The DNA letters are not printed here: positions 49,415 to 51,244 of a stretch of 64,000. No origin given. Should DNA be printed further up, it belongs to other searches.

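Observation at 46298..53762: Cytoplasmic [NiFe] hydrogenase embedded in a three-kinase phosphorelay with no DNA-binding output: candidate H2-sensing module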

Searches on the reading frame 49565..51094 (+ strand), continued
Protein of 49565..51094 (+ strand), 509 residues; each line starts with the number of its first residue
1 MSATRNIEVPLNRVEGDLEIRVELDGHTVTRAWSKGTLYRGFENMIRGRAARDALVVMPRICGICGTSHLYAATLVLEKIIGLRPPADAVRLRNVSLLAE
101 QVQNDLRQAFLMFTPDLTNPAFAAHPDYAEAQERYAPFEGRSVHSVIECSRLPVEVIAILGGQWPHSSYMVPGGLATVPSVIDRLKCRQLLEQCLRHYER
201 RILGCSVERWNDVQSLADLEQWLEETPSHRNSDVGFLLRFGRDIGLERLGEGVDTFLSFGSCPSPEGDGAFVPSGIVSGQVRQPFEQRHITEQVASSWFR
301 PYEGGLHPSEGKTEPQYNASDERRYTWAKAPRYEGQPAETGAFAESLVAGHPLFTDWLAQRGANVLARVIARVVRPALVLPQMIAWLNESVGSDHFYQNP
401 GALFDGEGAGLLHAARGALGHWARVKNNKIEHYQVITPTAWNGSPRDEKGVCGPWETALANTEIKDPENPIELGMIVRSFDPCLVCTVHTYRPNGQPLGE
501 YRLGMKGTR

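Call 36: get_annotated_region(hit=H1, flank=9000)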
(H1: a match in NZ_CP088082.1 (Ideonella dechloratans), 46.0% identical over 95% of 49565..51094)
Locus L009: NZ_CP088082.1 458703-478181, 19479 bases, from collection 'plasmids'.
description: Ideonella dechloratans strain CCUG 30977 plasmid unnamed1, complete sequence
organism: Ideonella dechloratans (NCBI taxid 36863)
taxonomy: Bacteria; Pseudomonadota; Betaproteobacteria; Burkholderiales; Sphaerotilaceae; Ideonella; Ideonella dechloratans
host: -; source: Cell culture,Activated sludge, wastewater treatment plant; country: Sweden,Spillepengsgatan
typing (MOB-suite, as given by PLSDB): non-mobilizable
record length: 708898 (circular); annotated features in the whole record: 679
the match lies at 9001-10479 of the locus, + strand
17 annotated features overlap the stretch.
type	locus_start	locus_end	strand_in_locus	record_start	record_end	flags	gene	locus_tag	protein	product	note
CDS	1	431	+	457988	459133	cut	-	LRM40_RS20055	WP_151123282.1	GGDEF domain-containing protein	-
CDS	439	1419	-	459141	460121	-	-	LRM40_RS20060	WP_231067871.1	LysR family transcriptional regulator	-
CDS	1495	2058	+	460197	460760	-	-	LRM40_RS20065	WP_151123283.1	ester cyclase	-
CDS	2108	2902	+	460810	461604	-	-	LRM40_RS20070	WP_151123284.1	SDR family NAD(P)-dependent oxidoreductase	-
CDS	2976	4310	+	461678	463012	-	-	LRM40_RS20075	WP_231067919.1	MFS transporter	GO:0055085 - transmembrane transport [Evidence IEA]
CDS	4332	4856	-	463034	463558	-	-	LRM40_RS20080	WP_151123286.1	YciI family protein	-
CDS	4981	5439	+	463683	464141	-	-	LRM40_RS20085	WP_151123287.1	MarR family winged helix-turn-helix transcriptional regulator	GO:0006355 - regulation of DNA-templated transcription [Evidence IEA]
CDS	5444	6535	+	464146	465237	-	-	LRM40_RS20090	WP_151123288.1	AbrB family transcriptional regulator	-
CDS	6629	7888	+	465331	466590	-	-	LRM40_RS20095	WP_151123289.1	outer membrane protein transport protein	-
CDS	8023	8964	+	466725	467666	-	-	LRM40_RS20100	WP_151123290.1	NADH:ubiquinone oxidoreductase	-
CDS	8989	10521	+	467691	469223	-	-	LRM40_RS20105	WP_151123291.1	nickel-dependent hydrogenase large subunit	-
CDS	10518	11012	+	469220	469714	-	-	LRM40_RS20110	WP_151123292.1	hydrogenase maturation protease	-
CDS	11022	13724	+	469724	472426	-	-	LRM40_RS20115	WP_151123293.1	bifunctional diguanylate cyclase/phosphodiesterase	-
CDS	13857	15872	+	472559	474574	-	-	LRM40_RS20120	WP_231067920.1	c-type cytochrome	-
CDS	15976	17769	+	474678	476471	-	-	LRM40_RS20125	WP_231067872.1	PhnD/SsuA/transferrin family substrate-binding protein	-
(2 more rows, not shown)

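Call 37: get_annotated_region(hit=H2, flank=6000)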
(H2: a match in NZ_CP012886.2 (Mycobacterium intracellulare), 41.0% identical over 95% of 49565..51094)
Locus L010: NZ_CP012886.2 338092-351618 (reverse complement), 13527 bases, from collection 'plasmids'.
description: Mycobacterium intracellulare subsp. chimaera strain AH16 plasmid unnamed1, complete sequence
organism: Mycobacterium intracellulare (NCBI taxid 222805)
taxonomy: Bacteria; Actinomycetota; Actinomycetes; Mycobacteriales; Mycobacteriaceae; Mycobacterium; Mycobacterium intracellulare
host: -; source: sputum; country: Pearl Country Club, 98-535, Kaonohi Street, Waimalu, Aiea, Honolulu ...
typing (MOB-suite, as given by PLSDB): mobilizable; relaxase MOBP
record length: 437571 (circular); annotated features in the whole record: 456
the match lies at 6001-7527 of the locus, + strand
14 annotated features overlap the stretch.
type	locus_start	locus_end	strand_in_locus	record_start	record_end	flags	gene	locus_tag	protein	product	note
CDS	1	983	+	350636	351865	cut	-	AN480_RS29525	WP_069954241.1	phosphoglycerate kinase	GO:0006096 - glycolytic process [Evidence IEA]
CDS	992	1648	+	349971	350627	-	-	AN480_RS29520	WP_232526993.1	alpha/beta hydrolase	-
CDS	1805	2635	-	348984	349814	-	hypB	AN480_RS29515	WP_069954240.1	hydrogenase nickel incorporation protein HypB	GO:0036211 - protein modification process [Evidence IEA]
CDS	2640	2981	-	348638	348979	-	-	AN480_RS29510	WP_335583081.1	hydrogenase maturation nickel metallochaperone HypA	-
CDS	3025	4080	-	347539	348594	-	-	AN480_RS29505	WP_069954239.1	AraC family transcriptional regulator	-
CDS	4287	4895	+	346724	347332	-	-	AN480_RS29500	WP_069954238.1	DUF1641 domain-containing protein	-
CDS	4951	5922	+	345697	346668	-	-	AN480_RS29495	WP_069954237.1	hydrogenase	-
CDS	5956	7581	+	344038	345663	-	-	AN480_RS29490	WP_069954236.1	nickel-dependent hydrogenase large subunit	-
CDS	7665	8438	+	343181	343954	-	-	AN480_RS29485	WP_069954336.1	hydrogenase maturation protease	-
CDS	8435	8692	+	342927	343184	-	-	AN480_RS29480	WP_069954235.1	hypothetical protein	-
CDS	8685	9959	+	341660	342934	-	-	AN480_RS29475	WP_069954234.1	hypothetical protein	-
CDS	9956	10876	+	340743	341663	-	-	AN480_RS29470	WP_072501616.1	NifU family protein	GO:0016226 - iron-sulfur cluster assembly [Evidence IEA]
CDS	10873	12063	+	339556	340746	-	-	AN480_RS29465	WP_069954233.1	NHL repeat-containing protein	-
CDS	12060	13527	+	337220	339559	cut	hypF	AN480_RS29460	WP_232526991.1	carbamoyltransferase HypF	GO:0036211 - protein modification process [Evidence IEA]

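Call 38: get_annotated_region(hit=H18, flank=6000)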
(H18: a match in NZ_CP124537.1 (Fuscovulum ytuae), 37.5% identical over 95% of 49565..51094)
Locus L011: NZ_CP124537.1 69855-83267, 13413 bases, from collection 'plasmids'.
description: Fuscovulum ytuae strain YMD61 plasmid unnamed2, complete sequence
organism: Fuscovulum ytuae (NCBI taxid 3042299)
taxonomy: Bacteria; Pseudomonadota; Alphaproteobacteria; Rhodobacterales; Paracoccaceae; Fuscovulum; Fuscovulum ytuae
host: -; source: pure culture,sediment; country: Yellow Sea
typing (MOB-suite, as given by PLSDB): non-mobilizable
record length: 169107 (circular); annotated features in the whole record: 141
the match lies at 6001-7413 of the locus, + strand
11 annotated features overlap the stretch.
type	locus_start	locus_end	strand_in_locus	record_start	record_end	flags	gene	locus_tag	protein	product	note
CDS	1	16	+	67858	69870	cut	-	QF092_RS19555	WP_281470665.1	TRAP transporter permease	-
CDS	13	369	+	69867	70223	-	-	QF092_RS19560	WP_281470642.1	DUF1850 domain-containing protein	-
CDS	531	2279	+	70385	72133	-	-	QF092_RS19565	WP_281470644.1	ATP-binding protein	-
CDS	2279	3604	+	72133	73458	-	-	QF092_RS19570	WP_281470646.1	sigma-54 dependent transcriptional regulator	GO:0006355 - regulation of DNA-templated transcription [Evidence IEA]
CDS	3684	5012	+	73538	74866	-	-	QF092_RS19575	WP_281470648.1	ATP-binding protein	-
CDS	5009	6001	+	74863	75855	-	-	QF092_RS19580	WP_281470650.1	HupU protein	-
CDS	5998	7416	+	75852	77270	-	-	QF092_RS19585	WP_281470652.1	nickel-dependent hydrogenase large subunit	-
CDS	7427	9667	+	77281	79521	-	hypF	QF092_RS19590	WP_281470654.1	carbamoyltransferase HypF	GO:0036211 - protein modification process [Evidence IEA]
CDS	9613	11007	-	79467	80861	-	-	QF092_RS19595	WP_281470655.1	amidase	-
CDS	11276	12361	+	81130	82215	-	-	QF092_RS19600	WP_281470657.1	hydrogenase small subunit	-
CDS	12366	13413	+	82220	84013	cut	-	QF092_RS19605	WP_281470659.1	nickel-dependent hydrogenase large subunit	-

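Call 39: get_annotated_region(hit=H3, flank=6000)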
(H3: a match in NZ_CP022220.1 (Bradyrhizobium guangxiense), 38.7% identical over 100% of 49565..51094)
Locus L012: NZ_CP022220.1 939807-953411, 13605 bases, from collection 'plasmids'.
description: Bradyrhizobium guangxiense strain CCBAU 53363 plasmid p53363, complete sequence
organism: Bradyrhizobium guangxiense (NCBI taxid 1325115)
taxonomy: Bacteria; Pseudomonadota; Alphaproteobacteria; Hyphomicrobiales; Nitrobacteraceae; Bradyrhizobium; Bradyrhizobium guangxiense
host: -; source: peanut,cell culture,roots; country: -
typing (MOB-suite, as given by PLSDB): mobilizable; relaxase MOBP
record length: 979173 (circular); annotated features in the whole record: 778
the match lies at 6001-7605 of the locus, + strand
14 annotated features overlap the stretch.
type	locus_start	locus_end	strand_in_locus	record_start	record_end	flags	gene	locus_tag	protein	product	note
CDS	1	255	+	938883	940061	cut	-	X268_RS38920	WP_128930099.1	cytochrome P450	-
CDS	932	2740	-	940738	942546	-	-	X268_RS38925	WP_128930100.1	EAL domain-containing protein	-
CDS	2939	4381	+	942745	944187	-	-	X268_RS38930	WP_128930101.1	sigma-54 dependent transcriptional regulator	GO:0006355 - regulation of DNA-templated transcription [Evidence IEA]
CDS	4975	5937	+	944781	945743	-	-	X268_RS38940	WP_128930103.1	hydrogenase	-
CDS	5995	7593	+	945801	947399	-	-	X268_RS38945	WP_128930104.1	nickel-dependent hydrogenase large subunit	-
CDS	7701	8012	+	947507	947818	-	-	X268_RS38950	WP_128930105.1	hypothetical protein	-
CDS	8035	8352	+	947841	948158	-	-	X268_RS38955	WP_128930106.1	hypothetical protein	-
CDS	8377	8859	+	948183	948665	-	-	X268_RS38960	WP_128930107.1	hydrogenase maturation protease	-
CDS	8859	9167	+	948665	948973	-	-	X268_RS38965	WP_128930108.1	hypothetical protein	-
CDS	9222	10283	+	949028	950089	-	-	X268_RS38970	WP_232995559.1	hypothetical protein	-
CDS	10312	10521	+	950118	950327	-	-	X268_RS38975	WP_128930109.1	hypothetical protein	-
CDS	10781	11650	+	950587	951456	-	-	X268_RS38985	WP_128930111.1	NifU family protein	GO:0016226 - iron-sulfur cluster assembly [Evidence IEA]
CDS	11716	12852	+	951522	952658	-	-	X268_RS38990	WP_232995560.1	NHL repeat-containing protein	-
CDS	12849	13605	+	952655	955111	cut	hypF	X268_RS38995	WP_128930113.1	carbamoyltransferase HypF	GO:0036211 - protein modification process [Evidence IEA]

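Call 40: get_annotated_region(hit=H10, flank=6000)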
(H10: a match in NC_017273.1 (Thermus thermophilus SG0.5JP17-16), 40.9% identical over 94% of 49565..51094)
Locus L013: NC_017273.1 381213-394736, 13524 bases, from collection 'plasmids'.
description: Thermus thermophilus SG0.5JP17-16 plasmid pTHTHE1601, complete sequence
organism: Thermus thermophilus SG0.5JP17-16 (NCBI taxid 762633)
taxonomy: Bacteria; Deinococcota; Deinococci; Thermales; Thermaceae; Thermus; Thermus thermophilus; Thermus thermophilus SG0.5JP17-16
host: -; source: -; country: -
typing (MOB-suite, as given by PLSDB): non-mobilizable; replicon rep_cluster_1121; mating-pair formation MPF_T
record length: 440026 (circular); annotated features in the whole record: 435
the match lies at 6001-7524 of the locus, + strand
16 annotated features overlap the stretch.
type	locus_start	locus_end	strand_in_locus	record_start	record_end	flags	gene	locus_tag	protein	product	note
CDS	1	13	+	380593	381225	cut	-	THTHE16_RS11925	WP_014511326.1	anti-sigma factor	-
CDS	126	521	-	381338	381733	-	-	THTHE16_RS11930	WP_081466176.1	transposase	GO:0006313 - DNA transposition [Evidence IEA]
CDS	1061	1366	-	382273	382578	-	-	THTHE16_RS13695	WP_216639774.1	AIR synthase related protein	-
CDS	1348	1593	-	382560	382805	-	-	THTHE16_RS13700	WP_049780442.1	hypothetical protein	-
CDS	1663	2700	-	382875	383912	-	-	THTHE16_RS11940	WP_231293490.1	HoxN/HupN/NixA family nickel/cobalt transporter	-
CDS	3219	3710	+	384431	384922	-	-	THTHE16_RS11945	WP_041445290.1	DUF1641 domain-containing protein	-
CDS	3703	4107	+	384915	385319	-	hypA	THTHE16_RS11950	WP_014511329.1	hydrogenase maturation nickel metallochaperone HypA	GO:0036211 - protein modification process [Evidence IEA]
CDS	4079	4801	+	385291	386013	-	hypB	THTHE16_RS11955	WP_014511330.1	hydrogenase nickel incorporation protein HypB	GO:0036211 - protein modification process [Evidence IEA]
CDS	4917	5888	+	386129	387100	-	-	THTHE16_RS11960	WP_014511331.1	hydrogenase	-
CDS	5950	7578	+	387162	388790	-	-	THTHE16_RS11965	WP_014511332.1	nickel-dependent hydrogenase large subunit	-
CDS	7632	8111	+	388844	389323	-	-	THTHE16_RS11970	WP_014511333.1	hydrogenase maturation protease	-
CDS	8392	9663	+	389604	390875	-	-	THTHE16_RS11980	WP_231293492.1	tetratricopeptide repeat protein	-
CDS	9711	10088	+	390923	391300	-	-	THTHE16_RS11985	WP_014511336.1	hypothetical protein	-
CDS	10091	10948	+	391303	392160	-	-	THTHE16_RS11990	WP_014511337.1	NifU family protein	GO:0016226 - iron-sulfur cluster assembly [Evidence IEA]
CDS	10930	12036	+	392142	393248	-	-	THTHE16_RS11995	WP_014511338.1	NHL repeat-containing protein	-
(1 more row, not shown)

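Call 47: search_protein_families(library=ncbifam, proteins=[window:49565-51094:+], max_evalue=0.001)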
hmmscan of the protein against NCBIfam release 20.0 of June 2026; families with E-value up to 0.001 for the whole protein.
window:49565-51094:+ (509 aa): 10 families
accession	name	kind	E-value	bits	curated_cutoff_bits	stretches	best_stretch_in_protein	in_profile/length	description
NF033181.1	NiFeSe_hydrog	equivalog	1.8e-99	334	600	2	245-495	247-501/507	nickel-dependent hydrogenase large subunit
NF045518.1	H2_NiFeSe_large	exception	8e-76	255.8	780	2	246-490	220-481/485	NiFeSe hydrogenase large subunit HysA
NF007778.0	PRK10467.1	equivalog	2.9e-55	187.6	969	3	405-496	466-559/567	hydrogenase 2 large subunit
NF007550.0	PRK10170.1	equivalog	1.8e-48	165.4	1101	3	407-495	500-588/597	Ni/Fe-hydrogenase large subunit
TIGR03295.1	frhA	equivalog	2.6e-27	95.8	392.5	2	9-177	7-164/412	coenzyme F420 hydrogenase subunit alpha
NF040828.1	sulfhyd_ShyA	equivalog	1.2e-20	73.8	700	2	405-491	329-413/415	NAD(P)-dependent hydrogenase/sulfhydrogenase 2 subunit alpha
NF040832.1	sulfhyd_HydA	equivalog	7.5e-18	64.8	880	2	39-199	39-190/426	NADPH-dependent hydrogenase/sulfhydrogenase 1 subunit alpha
NF041785.2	VhuA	equivalog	1.1e-12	47.2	800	1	9-183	7-180/418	F420-non-reducing hydrogenase Vhu subunit A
NF004739.1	PRK06075.1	equivalog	1.5e-05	24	360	1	15-96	13-95/384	NADH-quinone oxidoreductase subunit D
TIGR01962.1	NuoD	equivalog_domain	0.00017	20.6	459.35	1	16-94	16-95/386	NADH dehydrogenase (quinone) subunit D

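Call 50: find_related_loci(query=A1, collection=metagenome_contigs, flank=10000)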
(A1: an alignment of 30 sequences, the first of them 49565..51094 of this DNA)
Query A1 (509 aa) in metagenome_contigs; peptide patterns used: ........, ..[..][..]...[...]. (x = any residue, [..] = any of these).
600 stretches matched a pattern (row limit reached: there are more); 555 encode a relative of the query (tblastn E <= 1e-3); the best 80 are kept; 80 distinct loci.
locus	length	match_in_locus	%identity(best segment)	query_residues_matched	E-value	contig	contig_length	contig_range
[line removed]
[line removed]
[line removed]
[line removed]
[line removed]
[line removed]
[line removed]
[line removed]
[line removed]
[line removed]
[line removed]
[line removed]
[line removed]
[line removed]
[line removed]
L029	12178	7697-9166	51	10-490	1e-169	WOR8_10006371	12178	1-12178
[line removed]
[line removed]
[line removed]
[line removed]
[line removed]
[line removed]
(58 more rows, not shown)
